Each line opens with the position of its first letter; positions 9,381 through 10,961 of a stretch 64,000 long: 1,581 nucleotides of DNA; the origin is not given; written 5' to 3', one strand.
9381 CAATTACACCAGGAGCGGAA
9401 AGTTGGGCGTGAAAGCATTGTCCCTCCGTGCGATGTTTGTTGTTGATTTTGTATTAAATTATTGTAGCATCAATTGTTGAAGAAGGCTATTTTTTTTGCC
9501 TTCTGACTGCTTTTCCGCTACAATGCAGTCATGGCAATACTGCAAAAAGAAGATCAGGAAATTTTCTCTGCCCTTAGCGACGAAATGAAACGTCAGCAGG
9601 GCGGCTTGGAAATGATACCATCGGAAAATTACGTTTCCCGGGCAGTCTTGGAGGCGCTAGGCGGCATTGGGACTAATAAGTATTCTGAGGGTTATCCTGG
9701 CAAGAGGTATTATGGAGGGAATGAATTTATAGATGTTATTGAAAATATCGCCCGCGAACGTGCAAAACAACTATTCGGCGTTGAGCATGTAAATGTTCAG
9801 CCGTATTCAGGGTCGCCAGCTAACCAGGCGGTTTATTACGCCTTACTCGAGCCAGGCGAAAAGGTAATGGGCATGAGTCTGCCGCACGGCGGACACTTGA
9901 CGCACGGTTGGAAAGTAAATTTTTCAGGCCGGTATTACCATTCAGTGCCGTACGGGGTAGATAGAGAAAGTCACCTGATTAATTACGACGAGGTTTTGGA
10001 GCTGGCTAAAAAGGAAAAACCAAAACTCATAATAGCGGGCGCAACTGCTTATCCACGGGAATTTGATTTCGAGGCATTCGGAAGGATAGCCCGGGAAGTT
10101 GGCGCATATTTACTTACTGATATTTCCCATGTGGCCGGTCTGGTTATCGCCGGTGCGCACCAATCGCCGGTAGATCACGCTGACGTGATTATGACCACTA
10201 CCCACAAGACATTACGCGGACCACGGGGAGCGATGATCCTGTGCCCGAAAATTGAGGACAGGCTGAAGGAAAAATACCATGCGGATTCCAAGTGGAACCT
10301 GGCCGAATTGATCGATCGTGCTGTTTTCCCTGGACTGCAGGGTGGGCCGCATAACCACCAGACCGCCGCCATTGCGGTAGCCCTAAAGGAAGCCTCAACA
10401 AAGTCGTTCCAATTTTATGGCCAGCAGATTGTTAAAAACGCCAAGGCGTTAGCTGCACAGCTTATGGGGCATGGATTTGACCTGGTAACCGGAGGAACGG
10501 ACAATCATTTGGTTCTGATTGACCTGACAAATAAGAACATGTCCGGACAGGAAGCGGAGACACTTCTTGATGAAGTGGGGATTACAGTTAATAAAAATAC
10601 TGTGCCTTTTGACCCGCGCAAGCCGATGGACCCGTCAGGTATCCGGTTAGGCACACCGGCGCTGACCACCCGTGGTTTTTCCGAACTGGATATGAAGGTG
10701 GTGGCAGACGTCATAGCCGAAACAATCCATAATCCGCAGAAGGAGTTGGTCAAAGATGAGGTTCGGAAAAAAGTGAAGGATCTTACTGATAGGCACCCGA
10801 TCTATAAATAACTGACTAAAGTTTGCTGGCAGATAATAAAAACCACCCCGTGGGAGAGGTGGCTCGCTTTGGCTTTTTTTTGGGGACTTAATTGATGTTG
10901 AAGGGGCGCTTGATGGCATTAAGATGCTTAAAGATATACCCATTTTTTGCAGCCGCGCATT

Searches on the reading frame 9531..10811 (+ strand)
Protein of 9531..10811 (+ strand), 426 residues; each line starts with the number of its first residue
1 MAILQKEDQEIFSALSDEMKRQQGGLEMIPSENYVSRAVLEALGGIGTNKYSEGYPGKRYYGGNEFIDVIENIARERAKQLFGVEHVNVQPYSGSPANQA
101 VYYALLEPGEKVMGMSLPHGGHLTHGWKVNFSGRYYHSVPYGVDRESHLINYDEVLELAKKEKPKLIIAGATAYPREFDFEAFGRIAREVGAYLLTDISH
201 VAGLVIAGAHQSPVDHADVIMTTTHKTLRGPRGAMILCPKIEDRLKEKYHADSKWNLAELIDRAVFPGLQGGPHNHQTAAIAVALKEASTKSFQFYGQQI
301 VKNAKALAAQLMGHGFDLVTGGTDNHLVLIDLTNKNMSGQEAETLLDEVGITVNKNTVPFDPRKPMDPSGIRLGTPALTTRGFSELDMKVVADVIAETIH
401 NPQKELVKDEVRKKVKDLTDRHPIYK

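Call 79: search_protein_families(library=pfam, proteins=[window:9531-10811:+], max_evalue=0.00001)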
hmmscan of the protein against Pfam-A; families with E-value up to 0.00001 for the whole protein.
window:9531-10811:+ (426 aa): 1 family
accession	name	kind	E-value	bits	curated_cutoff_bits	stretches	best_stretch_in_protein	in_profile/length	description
PF00464.25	SHMT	-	5.8e-168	559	27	1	4-395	1-399/399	Serine hydroxymethyltransferase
